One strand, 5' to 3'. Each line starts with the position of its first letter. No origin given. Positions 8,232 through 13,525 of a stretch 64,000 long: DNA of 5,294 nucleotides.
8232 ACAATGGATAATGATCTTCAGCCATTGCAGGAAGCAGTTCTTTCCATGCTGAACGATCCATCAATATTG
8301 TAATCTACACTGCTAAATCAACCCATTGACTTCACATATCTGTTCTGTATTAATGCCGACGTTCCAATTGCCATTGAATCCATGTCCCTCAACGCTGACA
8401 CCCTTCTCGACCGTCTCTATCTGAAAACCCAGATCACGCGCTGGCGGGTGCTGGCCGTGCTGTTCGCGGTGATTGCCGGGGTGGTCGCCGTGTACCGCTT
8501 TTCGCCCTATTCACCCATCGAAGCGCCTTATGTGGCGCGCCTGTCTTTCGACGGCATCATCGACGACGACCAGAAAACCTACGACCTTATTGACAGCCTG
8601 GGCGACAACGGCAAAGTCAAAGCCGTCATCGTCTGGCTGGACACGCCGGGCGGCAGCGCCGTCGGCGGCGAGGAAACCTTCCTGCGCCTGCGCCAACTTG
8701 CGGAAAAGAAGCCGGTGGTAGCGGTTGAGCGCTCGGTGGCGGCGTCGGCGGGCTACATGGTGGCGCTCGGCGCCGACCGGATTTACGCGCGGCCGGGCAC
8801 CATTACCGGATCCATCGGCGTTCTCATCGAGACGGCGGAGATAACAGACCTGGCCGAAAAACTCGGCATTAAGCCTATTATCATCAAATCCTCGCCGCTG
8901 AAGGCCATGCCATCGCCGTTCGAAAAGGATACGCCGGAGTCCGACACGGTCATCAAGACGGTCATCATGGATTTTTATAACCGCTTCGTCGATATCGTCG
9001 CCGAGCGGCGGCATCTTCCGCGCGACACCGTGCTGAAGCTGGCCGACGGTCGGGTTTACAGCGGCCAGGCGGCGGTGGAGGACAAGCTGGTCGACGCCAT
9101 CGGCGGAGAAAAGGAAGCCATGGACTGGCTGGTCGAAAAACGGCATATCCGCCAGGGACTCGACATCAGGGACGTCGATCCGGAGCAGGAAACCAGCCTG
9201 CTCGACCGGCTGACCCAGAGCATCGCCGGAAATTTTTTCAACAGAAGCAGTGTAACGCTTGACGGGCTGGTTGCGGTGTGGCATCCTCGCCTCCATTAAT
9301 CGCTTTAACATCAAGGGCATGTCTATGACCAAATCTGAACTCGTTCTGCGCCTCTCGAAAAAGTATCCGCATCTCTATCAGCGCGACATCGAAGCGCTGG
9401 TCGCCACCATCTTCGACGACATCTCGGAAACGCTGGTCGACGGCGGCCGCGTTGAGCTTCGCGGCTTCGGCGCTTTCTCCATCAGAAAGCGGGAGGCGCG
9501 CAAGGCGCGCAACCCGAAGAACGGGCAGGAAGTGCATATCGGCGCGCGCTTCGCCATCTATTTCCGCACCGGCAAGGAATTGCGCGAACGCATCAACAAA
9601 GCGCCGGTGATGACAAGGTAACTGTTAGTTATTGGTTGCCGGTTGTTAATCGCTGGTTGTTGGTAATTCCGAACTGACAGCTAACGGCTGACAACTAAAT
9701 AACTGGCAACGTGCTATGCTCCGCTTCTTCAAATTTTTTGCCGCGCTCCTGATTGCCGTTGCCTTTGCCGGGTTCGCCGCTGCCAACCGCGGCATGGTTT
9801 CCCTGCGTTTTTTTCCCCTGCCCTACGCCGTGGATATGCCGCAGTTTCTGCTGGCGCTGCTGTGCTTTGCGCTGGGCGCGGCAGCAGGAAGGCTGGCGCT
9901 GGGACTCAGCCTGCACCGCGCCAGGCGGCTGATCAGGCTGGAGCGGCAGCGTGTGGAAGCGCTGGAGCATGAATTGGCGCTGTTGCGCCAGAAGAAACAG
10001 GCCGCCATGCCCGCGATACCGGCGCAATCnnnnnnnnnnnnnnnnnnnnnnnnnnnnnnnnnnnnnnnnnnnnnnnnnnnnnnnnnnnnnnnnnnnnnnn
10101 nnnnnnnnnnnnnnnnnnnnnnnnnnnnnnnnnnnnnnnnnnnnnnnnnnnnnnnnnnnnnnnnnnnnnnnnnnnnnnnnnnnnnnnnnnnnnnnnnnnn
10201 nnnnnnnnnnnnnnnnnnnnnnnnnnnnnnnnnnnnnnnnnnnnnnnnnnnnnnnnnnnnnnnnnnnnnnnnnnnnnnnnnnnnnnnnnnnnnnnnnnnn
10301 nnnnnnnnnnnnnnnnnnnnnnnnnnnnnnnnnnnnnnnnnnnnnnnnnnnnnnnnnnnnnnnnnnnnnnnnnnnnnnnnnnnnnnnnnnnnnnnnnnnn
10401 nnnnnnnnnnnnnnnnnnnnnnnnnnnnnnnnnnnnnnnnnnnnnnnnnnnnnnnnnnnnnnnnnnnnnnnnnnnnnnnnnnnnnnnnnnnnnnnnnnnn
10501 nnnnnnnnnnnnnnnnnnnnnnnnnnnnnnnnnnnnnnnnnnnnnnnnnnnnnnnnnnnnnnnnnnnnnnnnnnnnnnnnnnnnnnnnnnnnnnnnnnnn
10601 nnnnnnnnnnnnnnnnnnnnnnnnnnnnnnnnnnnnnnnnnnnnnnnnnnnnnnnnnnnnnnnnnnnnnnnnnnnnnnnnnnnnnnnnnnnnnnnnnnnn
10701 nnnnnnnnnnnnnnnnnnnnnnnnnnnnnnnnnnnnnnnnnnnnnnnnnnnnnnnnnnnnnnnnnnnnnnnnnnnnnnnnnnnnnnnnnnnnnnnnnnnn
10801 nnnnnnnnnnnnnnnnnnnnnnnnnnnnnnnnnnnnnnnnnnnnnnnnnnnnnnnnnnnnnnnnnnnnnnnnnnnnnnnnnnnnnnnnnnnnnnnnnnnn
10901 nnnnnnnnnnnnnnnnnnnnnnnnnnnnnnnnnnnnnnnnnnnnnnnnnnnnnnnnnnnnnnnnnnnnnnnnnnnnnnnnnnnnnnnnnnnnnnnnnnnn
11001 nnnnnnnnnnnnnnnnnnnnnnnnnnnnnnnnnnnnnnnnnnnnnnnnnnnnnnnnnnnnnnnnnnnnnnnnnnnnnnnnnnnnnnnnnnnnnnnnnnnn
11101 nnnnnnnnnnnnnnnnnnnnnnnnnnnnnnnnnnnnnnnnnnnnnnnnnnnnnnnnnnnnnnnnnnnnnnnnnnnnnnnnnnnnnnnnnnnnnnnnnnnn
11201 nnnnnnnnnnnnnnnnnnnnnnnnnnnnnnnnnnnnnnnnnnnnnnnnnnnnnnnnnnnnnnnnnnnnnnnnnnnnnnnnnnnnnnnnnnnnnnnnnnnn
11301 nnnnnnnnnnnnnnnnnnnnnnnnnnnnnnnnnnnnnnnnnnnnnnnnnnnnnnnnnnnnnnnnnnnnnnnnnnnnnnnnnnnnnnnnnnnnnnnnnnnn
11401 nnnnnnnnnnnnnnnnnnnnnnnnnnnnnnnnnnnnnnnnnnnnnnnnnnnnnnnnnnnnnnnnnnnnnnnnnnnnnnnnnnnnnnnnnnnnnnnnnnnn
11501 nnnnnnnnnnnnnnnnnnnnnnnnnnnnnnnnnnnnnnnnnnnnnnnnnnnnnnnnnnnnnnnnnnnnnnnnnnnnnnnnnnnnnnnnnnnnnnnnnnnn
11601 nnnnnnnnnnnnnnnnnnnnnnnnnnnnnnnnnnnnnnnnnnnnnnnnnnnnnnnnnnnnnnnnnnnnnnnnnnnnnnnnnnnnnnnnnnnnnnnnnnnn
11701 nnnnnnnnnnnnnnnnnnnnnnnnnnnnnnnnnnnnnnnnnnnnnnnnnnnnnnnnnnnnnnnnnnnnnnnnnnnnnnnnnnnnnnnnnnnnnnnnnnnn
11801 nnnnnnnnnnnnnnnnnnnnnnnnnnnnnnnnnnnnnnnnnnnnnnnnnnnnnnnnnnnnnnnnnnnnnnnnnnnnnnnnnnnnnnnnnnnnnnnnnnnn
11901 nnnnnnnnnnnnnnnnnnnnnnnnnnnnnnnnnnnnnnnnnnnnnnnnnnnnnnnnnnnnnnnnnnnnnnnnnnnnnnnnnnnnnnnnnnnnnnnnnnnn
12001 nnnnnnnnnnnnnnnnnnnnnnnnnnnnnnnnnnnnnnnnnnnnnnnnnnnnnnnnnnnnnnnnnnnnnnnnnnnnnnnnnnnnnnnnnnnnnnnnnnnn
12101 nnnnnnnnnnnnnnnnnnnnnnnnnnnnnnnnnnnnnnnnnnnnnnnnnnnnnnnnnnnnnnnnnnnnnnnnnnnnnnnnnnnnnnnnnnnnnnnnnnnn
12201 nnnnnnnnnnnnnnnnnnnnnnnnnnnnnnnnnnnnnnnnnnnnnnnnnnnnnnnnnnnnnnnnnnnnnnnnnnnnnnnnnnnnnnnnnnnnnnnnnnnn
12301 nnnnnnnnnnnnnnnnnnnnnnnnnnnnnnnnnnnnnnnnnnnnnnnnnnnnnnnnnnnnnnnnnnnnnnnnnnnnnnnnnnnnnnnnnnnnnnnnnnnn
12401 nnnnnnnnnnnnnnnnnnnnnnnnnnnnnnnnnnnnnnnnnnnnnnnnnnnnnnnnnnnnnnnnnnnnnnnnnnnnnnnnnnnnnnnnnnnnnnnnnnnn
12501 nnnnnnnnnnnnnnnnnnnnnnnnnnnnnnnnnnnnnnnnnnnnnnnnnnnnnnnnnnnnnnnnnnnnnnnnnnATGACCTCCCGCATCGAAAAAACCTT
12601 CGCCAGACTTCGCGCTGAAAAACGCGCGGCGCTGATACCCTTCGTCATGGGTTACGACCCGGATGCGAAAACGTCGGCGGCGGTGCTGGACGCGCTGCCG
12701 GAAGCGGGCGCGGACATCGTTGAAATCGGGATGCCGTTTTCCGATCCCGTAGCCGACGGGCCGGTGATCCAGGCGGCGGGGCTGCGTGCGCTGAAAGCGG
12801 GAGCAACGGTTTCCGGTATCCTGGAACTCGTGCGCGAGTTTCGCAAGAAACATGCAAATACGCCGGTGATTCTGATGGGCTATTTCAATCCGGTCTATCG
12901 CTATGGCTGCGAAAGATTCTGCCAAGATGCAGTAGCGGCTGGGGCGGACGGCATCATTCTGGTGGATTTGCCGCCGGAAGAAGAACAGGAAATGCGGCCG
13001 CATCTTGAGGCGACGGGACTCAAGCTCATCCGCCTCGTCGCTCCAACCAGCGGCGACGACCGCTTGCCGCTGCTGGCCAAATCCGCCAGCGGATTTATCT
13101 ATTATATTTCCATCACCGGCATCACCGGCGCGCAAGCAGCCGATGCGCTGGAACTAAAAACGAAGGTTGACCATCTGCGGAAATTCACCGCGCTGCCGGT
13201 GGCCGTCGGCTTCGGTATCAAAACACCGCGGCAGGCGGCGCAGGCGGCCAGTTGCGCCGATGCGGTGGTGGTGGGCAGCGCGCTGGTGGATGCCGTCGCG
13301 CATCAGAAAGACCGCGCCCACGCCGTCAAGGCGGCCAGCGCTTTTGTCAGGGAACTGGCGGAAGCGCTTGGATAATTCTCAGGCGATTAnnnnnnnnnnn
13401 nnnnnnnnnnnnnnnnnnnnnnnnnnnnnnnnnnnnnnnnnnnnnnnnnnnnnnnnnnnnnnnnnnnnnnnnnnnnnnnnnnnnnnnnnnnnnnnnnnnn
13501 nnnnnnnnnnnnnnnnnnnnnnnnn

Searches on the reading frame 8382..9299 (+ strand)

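Call 55: search_protein_families(library=pfam, proteins=[window:8382-9299:+], max_evalue=0.00001)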
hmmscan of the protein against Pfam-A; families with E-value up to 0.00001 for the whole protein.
window:8382-9299:+ (305 aa): 1 family
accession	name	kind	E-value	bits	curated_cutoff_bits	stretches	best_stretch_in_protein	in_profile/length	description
PF01343.23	Peptidase_S49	-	2.6e-40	138.4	24.9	1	105-255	2-152/154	Peptidase family S49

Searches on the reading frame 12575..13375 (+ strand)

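Call 55: search_protein_families(library=pfam, proteins=[window:12575-13375:+], max_evalue=0.00001)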
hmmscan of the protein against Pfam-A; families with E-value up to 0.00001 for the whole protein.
window:12575-13375:+ (266 aa): 1 family
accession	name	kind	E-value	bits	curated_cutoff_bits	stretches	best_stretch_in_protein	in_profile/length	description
PF00290.26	Trp_syntA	-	5.3e-94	314.4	27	1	9-264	1-257/259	Tryptophan synthase alpha chain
